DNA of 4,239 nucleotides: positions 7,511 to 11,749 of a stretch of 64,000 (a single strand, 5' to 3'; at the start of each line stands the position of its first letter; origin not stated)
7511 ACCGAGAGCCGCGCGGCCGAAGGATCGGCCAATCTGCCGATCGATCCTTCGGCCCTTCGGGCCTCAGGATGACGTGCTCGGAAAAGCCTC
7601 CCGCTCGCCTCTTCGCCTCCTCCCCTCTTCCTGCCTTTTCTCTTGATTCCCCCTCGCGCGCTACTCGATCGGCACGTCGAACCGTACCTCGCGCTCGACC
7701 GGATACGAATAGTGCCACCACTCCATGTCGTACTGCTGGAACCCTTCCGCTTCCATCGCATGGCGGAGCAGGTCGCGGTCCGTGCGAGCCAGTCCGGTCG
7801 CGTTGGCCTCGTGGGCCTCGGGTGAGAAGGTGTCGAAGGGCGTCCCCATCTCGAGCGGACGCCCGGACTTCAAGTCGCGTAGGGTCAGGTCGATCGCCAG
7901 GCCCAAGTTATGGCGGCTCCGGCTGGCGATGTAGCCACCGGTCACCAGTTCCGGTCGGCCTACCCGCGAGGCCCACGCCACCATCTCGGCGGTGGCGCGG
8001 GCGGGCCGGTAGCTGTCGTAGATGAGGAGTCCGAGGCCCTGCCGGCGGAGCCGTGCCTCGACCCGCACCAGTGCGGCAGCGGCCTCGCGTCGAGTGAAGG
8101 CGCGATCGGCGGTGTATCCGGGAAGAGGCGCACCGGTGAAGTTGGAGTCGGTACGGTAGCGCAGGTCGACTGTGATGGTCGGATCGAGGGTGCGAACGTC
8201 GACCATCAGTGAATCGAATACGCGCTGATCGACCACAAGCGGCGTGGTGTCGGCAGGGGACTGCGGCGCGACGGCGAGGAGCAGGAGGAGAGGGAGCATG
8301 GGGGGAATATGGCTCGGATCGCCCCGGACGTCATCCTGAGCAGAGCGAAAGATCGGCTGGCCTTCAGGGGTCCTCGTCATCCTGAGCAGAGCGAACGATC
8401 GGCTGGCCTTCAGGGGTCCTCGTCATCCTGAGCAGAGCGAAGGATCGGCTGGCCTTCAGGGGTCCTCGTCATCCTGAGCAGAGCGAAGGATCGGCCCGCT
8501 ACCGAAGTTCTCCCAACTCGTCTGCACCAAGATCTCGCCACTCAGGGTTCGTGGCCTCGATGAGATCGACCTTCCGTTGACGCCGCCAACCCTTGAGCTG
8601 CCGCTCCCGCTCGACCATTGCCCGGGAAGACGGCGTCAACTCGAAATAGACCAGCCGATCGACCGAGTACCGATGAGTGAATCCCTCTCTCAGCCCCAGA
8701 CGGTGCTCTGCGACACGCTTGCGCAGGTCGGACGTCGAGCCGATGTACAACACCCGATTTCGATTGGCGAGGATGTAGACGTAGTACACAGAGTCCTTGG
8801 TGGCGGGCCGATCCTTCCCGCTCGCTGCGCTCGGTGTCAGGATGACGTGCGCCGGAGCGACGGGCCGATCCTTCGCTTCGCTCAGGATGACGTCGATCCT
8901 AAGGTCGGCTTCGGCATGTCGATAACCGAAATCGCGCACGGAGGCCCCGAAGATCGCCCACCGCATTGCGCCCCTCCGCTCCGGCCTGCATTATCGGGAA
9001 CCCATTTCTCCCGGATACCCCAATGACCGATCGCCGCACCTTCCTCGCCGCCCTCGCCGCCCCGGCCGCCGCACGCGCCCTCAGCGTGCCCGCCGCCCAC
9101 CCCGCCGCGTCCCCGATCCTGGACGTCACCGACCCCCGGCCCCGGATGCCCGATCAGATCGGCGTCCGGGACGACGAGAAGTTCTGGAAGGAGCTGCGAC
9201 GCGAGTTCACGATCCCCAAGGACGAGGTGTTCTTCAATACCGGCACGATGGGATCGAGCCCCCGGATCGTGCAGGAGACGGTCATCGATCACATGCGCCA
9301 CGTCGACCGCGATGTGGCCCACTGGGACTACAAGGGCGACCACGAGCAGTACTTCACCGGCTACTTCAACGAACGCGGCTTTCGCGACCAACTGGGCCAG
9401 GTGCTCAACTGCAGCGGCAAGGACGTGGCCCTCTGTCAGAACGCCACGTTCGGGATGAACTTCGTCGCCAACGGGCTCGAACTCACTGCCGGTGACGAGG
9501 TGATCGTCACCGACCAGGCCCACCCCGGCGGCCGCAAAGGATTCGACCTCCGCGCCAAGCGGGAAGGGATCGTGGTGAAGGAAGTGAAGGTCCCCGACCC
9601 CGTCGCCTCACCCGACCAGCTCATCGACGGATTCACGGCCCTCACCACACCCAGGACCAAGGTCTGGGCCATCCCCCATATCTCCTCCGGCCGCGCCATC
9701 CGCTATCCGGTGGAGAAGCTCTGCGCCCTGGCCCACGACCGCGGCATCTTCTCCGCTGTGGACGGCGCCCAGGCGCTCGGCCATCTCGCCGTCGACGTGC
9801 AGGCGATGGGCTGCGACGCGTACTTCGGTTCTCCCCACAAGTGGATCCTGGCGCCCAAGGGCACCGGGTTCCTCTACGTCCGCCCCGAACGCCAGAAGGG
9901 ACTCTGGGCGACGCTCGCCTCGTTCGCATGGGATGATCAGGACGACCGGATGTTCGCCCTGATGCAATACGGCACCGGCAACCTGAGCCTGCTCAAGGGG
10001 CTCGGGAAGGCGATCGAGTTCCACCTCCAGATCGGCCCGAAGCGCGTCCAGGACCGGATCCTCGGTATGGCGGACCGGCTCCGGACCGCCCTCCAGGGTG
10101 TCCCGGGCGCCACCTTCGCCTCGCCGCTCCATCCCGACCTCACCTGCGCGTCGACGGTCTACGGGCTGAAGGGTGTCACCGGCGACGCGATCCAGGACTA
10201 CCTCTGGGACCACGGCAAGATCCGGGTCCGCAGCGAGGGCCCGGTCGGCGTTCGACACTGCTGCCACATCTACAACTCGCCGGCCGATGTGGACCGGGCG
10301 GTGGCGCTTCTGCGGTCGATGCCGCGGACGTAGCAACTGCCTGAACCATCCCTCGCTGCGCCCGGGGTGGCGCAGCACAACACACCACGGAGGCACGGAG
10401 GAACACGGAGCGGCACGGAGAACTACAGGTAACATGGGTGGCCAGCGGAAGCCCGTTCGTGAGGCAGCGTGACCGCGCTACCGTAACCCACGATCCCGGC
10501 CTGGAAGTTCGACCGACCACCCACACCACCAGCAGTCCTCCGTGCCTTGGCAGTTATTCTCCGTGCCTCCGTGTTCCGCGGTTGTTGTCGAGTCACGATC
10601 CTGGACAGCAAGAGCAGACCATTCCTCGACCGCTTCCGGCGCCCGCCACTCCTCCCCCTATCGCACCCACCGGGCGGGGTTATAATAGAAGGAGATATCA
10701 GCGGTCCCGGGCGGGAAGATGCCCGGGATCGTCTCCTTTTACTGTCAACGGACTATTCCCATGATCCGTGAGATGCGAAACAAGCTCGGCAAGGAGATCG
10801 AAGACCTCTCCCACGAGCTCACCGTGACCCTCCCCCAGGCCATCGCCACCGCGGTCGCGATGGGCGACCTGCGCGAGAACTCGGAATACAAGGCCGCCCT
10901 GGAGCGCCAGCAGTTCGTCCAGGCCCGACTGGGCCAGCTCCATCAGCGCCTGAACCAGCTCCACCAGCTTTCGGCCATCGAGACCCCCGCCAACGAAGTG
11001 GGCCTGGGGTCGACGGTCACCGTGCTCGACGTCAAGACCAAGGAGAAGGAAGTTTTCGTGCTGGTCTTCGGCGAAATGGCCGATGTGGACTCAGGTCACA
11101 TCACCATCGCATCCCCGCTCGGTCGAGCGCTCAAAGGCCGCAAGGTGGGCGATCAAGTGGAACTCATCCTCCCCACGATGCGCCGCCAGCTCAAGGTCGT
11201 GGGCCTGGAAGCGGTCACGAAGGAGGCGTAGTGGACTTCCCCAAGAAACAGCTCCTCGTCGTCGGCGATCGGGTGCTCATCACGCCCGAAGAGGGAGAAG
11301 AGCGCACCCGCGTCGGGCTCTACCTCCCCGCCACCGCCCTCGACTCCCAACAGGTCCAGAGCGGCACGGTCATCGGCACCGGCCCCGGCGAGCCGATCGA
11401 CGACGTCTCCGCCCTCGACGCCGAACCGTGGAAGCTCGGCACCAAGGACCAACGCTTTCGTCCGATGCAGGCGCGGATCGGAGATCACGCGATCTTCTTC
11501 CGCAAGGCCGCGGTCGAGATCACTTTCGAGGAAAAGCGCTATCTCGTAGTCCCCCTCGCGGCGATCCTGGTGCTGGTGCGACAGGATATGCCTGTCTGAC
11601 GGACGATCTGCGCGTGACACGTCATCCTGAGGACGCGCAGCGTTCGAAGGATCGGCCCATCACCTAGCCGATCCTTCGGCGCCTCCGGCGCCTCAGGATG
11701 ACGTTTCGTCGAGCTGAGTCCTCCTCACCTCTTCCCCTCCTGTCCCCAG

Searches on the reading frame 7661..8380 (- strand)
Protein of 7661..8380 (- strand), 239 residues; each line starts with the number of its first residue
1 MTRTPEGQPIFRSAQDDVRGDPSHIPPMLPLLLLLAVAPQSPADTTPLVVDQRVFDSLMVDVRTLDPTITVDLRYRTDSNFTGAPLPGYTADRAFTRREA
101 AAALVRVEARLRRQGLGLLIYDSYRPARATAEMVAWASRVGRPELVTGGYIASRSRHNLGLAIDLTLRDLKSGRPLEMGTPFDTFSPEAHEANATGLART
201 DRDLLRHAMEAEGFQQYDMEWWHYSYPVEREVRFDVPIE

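Call 40: search_protein_families(library=pfam, proteins=[window:7661-8380:-], max_evalue=0.001)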
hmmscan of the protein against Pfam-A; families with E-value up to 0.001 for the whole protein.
window:7661-8380:- (239 aa): 2 families
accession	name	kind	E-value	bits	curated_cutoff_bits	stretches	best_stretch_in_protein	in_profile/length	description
PF01427.22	Peptidase_M15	-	3e-31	109.2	27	1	59-227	5-185/199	D-ala-D-ala dipeptidase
PF02557.22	VanY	-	3.9e-05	23.9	25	1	97-226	5-129/132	D-alanyl-D-alanine carboxypeptidase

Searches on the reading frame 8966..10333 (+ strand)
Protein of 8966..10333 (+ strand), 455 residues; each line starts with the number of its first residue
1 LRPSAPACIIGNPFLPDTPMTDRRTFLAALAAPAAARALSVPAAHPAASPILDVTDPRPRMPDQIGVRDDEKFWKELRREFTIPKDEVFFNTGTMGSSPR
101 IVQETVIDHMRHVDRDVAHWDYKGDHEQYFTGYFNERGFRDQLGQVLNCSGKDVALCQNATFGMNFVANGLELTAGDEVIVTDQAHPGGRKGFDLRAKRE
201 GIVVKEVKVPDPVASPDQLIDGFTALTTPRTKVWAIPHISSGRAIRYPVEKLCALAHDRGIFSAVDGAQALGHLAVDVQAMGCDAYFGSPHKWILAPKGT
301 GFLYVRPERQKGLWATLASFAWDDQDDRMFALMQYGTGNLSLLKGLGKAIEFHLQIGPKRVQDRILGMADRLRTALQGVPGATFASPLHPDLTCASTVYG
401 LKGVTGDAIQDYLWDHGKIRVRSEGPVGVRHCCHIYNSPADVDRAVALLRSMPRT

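Call 87: search_protein_families(library=pfam, proteins=[window:8966-10333:+], max_evalue=0.0001)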
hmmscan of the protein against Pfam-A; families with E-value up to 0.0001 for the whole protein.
window:8966-10333:+ (455 aa): 1 family
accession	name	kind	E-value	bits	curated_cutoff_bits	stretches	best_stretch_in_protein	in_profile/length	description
PF00266.25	Aminotran_5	-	5.4e-36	124.8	21.5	1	106-442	15-351/371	Aminotransferase class-V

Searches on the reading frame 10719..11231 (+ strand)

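Call 87: search_protein_families(library=pfam, proteins=[window:10719-11231:+], max_evalue=0.0001)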
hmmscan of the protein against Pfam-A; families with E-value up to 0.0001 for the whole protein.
window:10719-11231:+ (170 aa): 2 families
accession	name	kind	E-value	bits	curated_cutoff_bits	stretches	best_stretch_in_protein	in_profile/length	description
PF01272.25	GreA_GreB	-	1.2e-19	70.4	26.9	1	90-163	2-75/77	Transcription elongation factor, GreA/GreB, C-term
PF03449.20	GreA_GreB_N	-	6.6e-15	55.5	24.5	1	13-80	1-68/71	Transcription elongation factor, N-terminal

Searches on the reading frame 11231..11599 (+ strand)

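Call 87: search_protein_families(library=pfam, proteins=[window:11231-11599:+], max_evalue=0.0001)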
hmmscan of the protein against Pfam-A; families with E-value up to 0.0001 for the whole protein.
window:11231-11599:+ (122 aa): 1 family
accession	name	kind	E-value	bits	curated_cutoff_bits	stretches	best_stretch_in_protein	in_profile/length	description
PF00166.26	Cpn10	-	6.4e-12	45.8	21.1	1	11-114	5-91/93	Chaperonin 10 Kd subunit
